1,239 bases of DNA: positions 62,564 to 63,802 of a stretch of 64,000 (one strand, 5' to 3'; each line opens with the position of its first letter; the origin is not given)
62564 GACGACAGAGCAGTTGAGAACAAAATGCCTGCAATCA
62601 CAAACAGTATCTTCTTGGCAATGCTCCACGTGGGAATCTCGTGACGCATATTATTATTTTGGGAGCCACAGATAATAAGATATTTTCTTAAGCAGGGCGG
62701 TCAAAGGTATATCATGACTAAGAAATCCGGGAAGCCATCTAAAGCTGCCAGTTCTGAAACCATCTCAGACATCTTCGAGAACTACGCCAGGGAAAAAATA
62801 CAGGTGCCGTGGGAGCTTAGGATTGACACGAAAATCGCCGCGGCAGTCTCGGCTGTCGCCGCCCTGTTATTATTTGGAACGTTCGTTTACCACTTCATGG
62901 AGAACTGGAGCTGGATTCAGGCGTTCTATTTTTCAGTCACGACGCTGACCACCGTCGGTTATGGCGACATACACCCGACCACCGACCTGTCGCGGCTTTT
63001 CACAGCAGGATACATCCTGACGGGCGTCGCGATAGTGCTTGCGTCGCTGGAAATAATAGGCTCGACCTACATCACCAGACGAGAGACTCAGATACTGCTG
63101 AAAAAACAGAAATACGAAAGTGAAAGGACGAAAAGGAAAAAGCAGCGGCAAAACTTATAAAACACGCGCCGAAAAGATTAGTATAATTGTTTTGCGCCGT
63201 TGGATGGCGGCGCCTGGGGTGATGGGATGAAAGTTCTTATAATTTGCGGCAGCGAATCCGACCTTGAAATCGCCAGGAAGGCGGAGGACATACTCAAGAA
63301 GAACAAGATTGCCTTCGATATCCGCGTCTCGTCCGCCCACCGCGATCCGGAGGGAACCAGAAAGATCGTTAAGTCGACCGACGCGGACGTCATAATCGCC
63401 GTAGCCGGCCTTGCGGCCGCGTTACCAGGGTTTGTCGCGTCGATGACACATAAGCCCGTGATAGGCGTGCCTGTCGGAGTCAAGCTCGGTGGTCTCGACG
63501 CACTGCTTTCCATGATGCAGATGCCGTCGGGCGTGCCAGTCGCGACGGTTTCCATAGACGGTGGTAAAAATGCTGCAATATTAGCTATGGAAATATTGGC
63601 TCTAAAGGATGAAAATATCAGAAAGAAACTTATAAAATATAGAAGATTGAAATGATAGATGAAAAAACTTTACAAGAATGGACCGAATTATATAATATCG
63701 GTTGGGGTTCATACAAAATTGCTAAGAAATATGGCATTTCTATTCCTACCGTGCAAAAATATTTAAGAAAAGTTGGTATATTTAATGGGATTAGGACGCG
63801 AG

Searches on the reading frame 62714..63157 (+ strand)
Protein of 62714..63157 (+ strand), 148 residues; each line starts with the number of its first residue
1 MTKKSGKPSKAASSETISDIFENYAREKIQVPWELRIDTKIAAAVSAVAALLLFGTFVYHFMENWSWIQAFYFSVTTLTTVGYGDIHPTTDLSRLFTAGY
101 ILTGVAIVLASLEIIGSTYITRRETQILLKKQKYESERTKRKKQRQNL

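Call 44: search_protein_families(library=pfam, proteins=[window:62714-63157:+], max_evalue=0.01)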
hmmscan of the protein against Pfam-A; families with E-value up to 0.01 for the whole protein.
window:62714-63157:+ (148 aa): 3 families
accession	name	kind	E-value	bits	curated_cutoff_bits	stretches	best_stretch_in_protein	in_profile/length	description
PF07885.22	Ion_trans_2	-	2.2e-22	79.2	22.5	1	48-118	3-76/79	Ion channel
PF00520.37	Ion_trans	-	5.9e-06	26.1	25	1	67-111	174-225/241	Ion transport protein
PF07695.17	7TMR-DISM_7TM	-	0.0047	17.3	29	1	39-120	98-177/205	7TM diverse intracellular signalling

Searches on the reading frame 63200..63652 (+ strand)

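Call 44: search_protein_families(library=pfam, proteins=[window:63200-63652:+], max_evalue=0.01)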
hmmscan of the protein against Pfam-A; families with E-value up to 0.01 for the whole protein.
window:63200-63652:+ (151 aa): 2 families
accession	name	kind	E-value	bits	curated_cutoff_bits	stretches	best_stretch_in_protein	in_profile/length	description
PF00731.26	AIRC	-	2.1e-54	183.6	30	1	11-149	1-143/148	AIR carboxylase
PF13685.12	Fe-ADH_2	-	0.0052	17.2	28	1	10-92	20-106/149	Iron-containing alcohol dehydrogenase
